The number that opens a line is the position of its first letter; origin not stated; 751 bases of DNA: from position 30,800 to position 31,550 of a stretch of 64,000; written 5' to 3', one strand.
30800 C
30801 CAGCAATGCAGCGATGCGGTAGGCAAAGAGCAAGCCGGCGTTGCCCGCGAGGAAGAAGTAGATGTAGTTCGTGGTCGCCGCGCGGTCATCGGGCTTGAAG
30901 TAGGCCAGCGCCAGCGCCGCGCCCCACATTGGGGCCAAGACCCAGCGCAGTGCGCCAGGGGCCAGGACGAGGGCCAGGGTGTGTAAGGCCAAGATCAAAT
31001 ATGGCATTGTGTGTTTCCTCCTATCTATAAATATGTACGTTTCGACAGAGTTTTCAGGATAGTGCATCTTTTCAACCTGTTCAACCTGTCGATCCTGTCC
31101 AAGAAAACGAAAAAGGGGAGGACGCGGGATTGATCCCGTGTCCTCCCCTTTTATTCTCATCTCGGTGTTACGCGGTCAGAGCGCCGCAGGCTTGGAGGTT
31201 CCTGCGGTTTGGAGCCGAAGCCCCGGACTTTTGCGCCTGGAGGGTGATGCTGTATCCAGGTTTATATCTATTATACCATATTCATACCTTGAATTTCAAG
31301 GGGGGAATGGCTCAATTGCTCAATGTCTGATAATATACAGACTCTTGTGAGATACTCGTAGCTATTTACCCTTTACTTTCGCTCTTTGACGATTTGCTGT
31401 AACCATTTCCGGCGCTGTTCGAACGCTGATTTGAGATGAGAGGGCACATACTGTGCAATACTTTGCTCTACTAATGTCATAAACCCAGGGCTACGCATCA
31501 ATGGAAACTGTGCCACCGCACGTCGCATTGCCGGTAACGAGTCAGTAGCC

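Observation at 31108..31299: Copy 2 of the same leader precedes the 4-TM + giant HerA-like ATPase operon, implying co-regulation with the Tad pilus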

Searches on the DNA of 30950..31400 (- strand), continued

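Call 36: search_with_rna_model(model_id=R1, sources=[L044, L045, L046, L047, L048, L049, L050, L051, L052, L053, L054, L055, L056, L057, L058, L059, L060, L061, L062, L063, L064, L065, L066, L067, L068, L069, L070, L071, L072, L073, L074, L075, L076, L077, L078, L079, L080, L081, L082, L083, L084, L085, L086, L087, L088, L089, L090, L091, L092, L093, L094, L095, L096, L097, L098, L099, L100, L101, L102, L103, L104, L105, L106, L107, L108, L109, L110, L111, L112, L113, L114, L115, L116, L117, L118, L119, L120, L121, L122, L123, L124, L125, L126, L127, L128, L129, L130, L131, L132, L133, L134, L135, L136, L137, L138, L139, L140, L141, L142, L143], max_evalue=1e-12, make_alignment=true)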
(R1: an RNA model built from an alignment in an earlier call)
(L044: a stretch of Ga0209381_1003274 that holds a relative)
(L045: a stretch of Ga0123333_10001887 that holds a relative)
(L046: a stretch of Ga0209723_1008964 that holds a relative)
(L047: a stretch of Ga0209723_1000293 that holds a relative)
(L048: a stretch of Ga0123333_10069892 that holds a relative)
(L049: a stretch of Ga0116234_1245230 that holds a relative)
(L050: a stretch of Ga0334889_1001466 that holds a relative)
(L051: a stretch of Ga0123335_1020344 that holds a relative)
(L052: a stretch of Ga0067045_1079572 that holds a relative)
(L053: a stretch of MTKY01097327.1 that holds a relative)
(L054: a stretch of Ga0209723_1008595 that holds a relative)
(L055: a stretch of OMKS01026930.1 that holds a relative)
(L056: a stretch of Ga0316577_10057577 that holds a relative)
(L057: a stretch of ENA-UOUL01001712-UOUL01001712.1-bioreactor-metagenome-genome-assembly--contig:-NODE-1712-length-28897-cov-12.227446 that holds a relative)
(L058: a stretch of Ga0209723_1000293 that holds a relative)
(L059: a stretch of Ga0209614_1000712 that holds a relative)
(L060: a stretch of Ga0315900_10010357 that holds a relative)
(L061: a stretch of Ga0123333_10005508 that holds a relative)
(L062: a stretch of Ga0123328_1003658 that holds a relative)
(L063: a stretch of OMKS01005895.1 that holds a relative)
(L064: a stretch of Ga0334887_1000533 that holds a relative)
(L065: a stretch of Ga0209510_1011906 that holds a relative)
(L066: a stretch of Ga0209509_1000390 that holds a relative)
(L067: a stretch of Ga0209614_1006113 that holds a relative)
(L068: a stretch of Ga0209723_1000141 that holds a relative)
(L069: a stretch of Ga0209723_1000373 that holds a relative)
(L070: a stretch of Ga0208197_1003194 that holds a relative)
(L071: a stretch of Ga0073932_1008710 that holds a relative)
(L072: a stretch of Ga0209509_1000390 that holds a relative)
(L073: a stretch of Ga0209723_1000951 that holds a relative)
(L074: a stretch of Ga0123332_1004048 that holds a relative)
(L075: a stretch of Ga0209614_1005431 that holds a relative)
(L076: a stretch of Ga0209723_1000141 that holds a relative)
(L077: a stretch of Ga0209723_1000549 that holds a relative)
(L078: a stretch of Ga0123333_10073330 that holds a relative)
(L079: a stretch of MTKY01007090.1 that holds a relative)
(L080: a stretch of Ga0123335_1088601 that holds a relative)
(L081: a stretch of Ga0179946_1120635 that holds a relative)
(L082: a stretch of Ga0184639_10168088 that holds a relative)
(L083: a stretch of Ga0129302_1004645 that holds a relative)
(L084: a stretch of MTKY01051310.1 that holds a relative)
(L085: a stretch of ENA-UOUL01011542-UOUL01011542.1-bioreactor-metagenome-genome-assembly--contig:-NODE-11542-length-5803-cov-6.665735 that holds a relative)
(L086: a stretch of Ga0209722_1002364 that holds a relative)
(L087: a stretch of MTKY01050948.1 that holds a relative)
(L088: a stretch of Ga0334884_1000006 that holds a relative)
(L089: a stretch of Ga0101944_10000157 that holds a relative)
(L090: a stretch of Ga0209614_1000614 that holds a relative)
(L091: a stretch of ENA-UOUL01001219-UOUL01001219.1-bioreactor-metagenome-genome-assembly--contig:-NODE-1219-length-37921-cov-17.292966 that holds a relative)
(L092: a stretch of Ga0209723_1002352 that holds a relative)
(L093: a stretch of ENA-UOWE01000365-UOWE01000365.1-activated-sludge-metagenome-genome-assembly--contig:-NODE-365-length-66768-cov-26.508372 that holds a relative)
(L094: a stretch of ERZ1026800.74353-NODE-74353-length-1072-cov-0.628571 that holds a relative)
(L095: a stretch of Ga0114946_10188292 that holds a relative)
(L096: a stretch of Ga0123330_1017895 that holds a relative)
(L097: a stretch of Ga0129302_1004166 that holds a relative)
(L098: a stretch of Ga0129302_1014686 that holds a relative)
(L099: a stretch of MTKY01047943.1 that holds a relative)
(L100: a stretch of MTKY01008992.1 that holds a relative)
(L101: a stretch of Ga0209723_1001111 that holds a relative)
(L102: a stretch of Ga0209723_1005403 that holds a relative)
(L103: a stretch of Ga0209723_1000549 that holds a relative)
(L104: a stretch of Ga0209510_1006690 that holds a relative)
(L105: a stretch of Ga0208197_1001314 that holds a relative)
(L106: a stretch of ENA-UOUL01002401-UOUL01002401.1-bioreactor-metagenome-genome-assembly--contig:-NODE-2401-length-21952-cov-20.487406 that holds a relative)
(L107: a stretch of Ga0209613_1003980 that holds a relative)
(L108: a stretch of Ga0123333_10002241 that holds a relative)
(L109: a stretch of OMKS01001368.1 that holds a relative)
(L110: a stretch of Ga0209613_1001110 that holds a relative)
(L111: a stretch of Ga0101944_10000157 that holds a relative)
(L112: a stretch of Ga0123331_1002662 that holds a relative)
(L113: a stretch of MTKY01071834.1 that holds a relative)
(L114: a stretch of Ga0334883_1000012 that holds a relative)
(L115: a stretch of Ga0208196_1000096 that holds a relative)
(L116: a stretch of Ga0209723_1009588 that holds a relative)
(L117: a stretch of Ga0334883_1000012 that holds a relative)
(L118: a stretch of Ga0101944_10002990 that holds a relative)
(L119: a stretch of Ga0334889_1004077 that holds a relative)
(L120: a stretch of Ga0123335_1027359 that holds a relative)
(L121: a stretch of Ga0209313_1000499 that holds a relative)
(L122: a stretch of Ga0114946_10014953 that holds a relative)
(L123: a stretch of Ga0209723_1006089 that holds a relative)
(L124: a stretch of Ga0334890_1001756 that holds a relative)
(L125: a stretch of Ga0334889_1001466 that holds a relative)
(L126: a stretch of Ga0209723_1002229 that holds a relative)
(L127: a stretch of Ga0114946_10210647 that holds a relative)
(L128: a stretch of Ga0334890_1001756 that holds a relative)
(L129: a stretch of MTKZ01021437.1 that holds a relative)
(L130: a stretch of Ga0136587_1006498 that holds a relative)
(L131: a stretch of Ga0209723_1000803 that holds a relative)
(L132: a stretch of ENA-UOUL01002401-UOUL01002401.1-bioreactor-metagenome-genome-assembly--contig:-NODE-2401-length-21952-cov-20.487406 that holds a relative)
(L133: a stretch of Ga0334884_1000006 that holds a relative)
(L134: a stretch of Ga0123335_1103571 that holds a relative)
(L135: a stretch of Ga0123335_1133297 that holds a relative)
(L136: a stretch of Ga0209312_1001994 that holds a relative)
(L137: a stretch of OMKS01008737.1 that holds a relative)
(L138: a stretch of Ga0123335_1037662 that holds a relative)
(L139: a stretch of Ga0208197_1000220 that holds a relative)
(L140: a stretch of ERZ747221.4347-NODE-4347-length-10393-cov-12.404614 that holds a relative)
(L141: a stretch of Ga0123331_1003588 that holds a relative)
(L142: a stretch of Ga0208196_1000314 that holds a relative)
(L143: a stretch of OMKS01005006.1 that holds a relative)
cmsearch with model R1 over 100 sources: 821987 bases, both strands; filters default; matches with E-value up to 1e-12: 100.
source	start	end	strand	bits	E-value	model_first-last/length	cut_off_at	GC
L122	669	823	+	167.3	3.1e-45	1-154/154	no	0.55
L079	3741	3894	+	167.3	3.1e-45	1-154/154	no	0.55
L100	837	990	-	167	3.6e-45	1-154/154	no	0.54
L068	11110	11264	+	166.4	5.5e-45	1-154/154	no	0.54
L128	2139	2293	-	165.5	9.8e-45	1-154/154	no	0.53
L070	12086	12240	+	165.2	1.2e-44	1-154/154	no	0.55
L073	159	312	+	164.8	1.6e-44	1-154/154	no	0.54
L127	4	158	+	164.2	2.3e-44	1-154/154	no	0.55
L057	1432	1585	+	164.1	2.4e-44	1-154/154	no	0.54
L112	3021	3174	-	164.1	2.4e-44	1-154/154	no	0.54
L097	4438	4592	-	163.4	4e-44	1-154/154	no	0.54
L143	999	1153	-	163.4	4e-44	1-154/154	no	0.54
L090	10575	10729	-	163.1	4.8e-44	1-154/154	no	0.54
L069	6774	6928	+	163.1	4.9e-44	1-154/154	no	0.55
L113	10439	10592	-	163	5.1e-44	1-154/154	no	0.55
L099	4161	4314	+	162.5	7e-44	1-154/154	no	0.56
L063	6748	6901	-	162.5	7.2e-44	1-154/154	no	0.56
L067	5426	5579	-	162.5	7.2e-44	1-154/154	no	0.56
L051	2291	2445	+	162.5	7.4e-44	1-154/154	no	0.54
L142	7130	7283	-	161.5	1.4e-43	1-154/154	no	0.56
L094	339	493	+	161.4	1.5e-43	1-154/154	no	0.55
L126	4277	4430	+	161.4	1.5e-43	1-154/154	no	0.56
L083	1081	1235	-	161.1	1.8e-43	1-154/154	no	0.54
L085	107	260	+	160.5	2.6e-43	1-154/154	no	0.58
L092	159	312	+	160.5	2.6e-43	1-154/154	no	0.58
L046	4862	5015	-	160.4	2.8e-43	1-154/154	no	0.55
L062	10478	10631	+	160.4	2.8e-43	1-154/154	no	0.55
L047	5327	5481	+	160.3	3.1e-43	1-154/154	no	0.54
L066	4236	4390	-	160.3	3.1e-43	1-154/154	no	0.54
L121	7105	7259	-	160.3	3.1e-43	1-154/154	no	0.54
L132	6593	6747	+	160.3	3.1e-43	1-154/154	no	0.54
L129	911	1065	-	160.2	3.2e-43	1-154/154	no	0.55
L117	112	266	-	160.2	3.3e-43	1-154/154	no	0.56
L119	5422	5576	+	160.2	3.3e-43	1-154/154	no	0.56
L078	1110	1263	-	160.2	3.3e-43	1-154/154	no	0.58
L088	1021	1174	+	159.9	4e-43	1-154/154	no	0.57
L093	1112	1266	+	159.9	4.1e-43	1-154/154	no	0.57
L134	693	847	-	159.8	4.1e-43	1-154/154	no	0.55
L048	704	858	-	159.3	5.8e-43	1-154/154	no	0.54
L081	600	753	-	159.2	6.4e-43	1-154/154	no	0.55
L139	2963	3116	-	159.2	6.4e-43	1-154/154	no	0.55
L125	4688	4842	+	159.1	6.8e-43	1-154/154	no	0.54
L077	11032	11186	-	158.7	8.5e-43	1-154/154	no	0.55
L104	2623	2777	-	158.7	8.5e-43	1-154/154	no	0.55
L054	4568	4722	-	158.6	9.5e-43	1-154/154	no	0.56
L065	3357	3511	+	158.6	9.5e-43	1-154/154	no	0.56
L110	3173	3327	+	158.6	9.5e-43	1-154/154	no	0.56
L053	2522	2674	+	157.9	1.5e-42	1-154/154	no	0.56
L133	5573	5727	+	156.8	3e-42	1-154/154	no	0.55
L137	2006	2156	+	156.8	3.1e-42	1-154/154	no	0.56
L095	230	383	+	156.4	4e-42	1-154/154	no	0.57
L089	6721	6874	-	155.1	9.5e-42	1-154/154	no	0.56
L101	18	171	+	154.6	1.3e-41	1-154/154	no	0.57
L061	9316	9467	-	152.2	6.3e-41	1-154/154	no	0.61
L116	6515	6666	+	152.2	6.3e-41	1-154/154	no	0.61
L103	1497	1649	-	152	7.2e-41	1-154/154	no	0.6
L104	7833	7985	-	152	7.2e-41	1-154/154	no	0.6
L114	9747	9898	-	151.3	1.1e-40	1-154/154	no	0.61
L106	2744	2896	+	150.9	1.5e-40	1-154/154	no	0.61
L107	2794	2946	+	150.9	1.5e-40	1-154/154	no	0.61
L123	10510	10662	-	150.9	1.5e-40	1-154/154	no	0.59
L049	845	997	+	150.8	1.6e-40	1-154/154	no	0.6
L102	237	397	+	150.2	2.2e-40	1-154/154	no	0.57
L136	3499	3659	-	150.2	2.2e-40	1-154/154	no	0.57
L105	10383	10535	-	150.1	2.5e-40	1-154/154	no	0.59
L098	3782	3934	+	150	2.7e-40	1-154/154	no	0.62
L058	1450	1610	+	149.8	2.9e-40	1-154/154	no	0.6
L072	3220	3380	-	149.8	2.9e-40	1-154/154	no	0.6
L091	2949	3109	-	149.8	2.9e-40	1-154/154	no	0.6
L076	4374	4534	+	148.7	6.3e-40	1-154/154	no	0.61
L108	621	781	-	148.7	6.3e-40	1-154/154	no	0.61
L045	339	497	-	148.2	8.8e-40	1-154/154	no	0.57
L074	12902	13060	+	148.2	8.8e-40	1-154/154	no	0.57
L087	1480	1638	+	148.2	8.8e-40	1-154/154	no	0.57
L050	989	1141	+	146.6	2.4e-39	1-154/154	no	0.61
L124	9177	9329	-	146.6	2.4e-39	1-154/154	no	0.61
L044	3644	3796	+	146.3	2.9e-39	1-154/154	no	0.62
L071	976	1128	-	146.3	2.9e-39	1-154/154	no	0.62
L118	2789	2941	-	146.3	2.9e-39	1-154/154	no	0.62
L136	9839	9999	-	145.8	4.1e-39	1-154/154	no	0.59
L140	6285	6445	-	145.8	4.1e-39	1-154/154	no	0.59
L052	1228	1381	+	145.6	4.8e-39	1-154/154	no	0.58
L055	131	280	-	140.7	1.2e-37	1-154/154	no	0.59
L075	154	303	-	140.7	1.2e-37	1-154/154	no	0.59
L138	1248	1406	+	140.5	1.4e-37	1-154/154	no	0.53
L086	11189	11346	-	140.1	1.8e-37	1-154/154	no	0.56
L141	3968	4125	-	140.1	1.8e-37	1-154/154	no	0.56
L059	5017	5169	-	138.5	4.8e-37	1-154/154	no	0.56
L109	403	555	+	138.5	4.8e-37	1-154/154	no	0.56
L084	604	762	-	135.3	4e-36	1-154/154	no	0.54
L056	1168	1326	-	132.5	2.6e-35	1-154/154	no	0.53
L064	7302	7459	-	130.3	1.1e-34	1-154/154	no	0.57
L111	1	133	-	105.2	1.5e-27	1-134/154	3'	0.59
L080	1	103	-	91.2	1.5e-23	1-105/154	3'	0.61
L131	1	92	-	89.8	3.8e-23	1-92/154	3'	0.6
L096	3768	3855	+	86.2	3.9e-22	1-88/154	3'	0.58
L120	4299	4386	+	86.2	3.9e-22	1-88/154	3'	0.58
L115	3185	3309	+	84.6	1.1e-21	1-154/154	no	0.66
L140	1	105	-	73.1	2.2e-18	1-98/154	3'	0.59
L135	1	93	-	70.6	1.1e-17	1-94/154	3'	0.62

Alignment A3: 100 matches aligned to the model, 183 columns, each read 5' to 3' on its own strand. Consensus structure (alignment columns), stored with it:
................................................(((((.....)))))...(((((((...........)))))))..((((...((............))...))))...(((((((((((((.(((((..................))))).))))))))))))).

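Call 56: search_with_rna_model(model_id=R1, sources=[L147, L149, L150, L151, L152, L153, L144, L145, L146], max_evalue=10, filters=off, show_alignments=4)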
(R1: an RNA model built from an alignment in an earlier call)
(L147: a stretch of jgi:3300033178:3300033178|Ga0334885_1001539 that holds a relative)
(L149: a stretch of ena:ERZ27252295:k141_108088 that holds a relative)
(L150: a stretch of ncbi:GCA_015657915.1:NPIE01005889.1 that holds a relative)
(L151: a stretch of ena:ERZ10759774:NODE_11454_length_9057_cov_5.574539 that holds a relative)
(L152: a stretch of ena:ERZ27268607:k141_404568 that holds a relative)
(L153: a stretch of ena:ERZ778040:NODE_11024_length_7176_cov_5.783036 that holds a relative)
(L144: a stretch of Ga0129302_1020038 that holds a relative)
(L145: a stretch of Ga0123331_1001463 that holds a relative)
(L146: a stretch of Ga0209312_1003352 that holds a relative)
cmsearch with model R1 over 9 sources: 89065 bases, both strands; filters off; matches with E-value up to 10: 47.
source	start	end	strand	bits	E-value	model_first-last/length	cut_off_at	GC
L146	2660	2814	-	160.2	3.5e-44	1-154/154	no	0.54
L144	812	962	-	153.8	2.3e-42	1-154/154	no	0.56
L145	7115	7275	+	149.8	3.3e-41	1-154/154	no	0.6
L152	5388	5493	+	59.7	1.5e-15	35-154/154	no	0.65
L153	1725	1830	+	59.7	1.5e-15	35-154/154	no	0.65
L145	7232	7388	-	43.9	5e-11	1-154/154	no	0.43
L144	810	854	+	42.5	1.2e-10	109-153/154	no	0.49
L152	5452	5491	-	40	6.5e-10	113-152/154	no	0.65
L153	1789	1828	-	40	6.5e-10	113-152/154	no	0.65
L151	1226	1367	+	38.2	2.1e-09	1-154/154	no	0.51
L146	2662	2703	+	36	8.5e-09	113-152/154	no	0.55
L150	3664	3812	+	27.8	1.9e-06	1-154/154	no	0.6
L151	1321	1369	-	26.1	5.7e-06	109-153/154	no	0.49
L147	5376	5538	+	23.9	2.5e-05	1-154/154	no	0.64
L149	5376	5538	+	23.9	2.5e-05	1-154/154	no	0.64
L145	7787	7828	+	17.7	0.0014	112-153/154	no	0.55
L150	3752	3811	-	17.7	0.0015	112-153/154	no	0.62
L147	4967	5126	-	17.1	0.0022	1-154/154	no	0.52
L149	4967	5126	-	17.1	0.0022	1-154/154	no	0.52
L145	7787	7828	-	16.6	0.003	112-153/154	no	0.55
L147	4817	5010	+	14.6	0.011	1-154/154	no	0.62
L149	4817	5010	+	14.6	0.011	1-154/154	no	0.62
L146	697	827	-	10.6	0.15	1-154/154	no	0.53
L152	9960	10003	+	9.3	0.35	110-153/154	no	0.55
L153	6297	6340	+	9.3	0.35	110-153/154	no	0.55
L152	4032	4106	-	7.4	1.3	38-108/154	no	0.68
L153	369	443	-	7.4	1.3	38-108/154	no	0.68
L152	1009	1039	+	7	1.7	114-151/154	no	0.58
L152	9252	9292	-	6.9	1.7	38-80/154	no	0.66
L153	5589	5629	-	6.9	1.7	38-80/154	no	0.66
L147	5487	5540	-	6.6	2.1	109-153/154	no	0.52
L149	5487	5540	-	6.6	2.1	109-153/154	no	0.52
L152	1009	1039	-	6.3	2.5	115-150/154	no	0.58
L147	6896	6932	-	6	3.2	38-80/154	no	0.7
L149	6896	6932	-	6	3.2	38-80/154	no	0.7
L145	851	913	-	5.4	4.5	1-154/154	no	0.32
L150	13885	13925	-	5.1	5.7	110-153/154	no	0.73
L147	1447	1466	+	4.9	6.3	123-142/154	no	0.6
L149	1447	1466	+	4.9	6.3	123-142/154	no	0.6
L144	2172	2199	-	4.9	6.6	119-146/154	no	0.57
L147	13731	13760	-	4.8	6.9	117-148/154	no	0.77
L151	4362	4385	-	4.7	7.5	56-80/154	no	0.75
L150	13698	13721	-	4.6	7.7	121-144/154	no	0.79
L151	1188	1202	+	4.5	8.6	38-52/154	no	0.6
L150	13835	13927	+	4.4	8.7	1-154/154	no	0.61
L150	1092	1124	+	4.3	9.3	109-153/154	no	0.45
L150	3553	3579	+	4.2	9.9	82-108/154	no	0.81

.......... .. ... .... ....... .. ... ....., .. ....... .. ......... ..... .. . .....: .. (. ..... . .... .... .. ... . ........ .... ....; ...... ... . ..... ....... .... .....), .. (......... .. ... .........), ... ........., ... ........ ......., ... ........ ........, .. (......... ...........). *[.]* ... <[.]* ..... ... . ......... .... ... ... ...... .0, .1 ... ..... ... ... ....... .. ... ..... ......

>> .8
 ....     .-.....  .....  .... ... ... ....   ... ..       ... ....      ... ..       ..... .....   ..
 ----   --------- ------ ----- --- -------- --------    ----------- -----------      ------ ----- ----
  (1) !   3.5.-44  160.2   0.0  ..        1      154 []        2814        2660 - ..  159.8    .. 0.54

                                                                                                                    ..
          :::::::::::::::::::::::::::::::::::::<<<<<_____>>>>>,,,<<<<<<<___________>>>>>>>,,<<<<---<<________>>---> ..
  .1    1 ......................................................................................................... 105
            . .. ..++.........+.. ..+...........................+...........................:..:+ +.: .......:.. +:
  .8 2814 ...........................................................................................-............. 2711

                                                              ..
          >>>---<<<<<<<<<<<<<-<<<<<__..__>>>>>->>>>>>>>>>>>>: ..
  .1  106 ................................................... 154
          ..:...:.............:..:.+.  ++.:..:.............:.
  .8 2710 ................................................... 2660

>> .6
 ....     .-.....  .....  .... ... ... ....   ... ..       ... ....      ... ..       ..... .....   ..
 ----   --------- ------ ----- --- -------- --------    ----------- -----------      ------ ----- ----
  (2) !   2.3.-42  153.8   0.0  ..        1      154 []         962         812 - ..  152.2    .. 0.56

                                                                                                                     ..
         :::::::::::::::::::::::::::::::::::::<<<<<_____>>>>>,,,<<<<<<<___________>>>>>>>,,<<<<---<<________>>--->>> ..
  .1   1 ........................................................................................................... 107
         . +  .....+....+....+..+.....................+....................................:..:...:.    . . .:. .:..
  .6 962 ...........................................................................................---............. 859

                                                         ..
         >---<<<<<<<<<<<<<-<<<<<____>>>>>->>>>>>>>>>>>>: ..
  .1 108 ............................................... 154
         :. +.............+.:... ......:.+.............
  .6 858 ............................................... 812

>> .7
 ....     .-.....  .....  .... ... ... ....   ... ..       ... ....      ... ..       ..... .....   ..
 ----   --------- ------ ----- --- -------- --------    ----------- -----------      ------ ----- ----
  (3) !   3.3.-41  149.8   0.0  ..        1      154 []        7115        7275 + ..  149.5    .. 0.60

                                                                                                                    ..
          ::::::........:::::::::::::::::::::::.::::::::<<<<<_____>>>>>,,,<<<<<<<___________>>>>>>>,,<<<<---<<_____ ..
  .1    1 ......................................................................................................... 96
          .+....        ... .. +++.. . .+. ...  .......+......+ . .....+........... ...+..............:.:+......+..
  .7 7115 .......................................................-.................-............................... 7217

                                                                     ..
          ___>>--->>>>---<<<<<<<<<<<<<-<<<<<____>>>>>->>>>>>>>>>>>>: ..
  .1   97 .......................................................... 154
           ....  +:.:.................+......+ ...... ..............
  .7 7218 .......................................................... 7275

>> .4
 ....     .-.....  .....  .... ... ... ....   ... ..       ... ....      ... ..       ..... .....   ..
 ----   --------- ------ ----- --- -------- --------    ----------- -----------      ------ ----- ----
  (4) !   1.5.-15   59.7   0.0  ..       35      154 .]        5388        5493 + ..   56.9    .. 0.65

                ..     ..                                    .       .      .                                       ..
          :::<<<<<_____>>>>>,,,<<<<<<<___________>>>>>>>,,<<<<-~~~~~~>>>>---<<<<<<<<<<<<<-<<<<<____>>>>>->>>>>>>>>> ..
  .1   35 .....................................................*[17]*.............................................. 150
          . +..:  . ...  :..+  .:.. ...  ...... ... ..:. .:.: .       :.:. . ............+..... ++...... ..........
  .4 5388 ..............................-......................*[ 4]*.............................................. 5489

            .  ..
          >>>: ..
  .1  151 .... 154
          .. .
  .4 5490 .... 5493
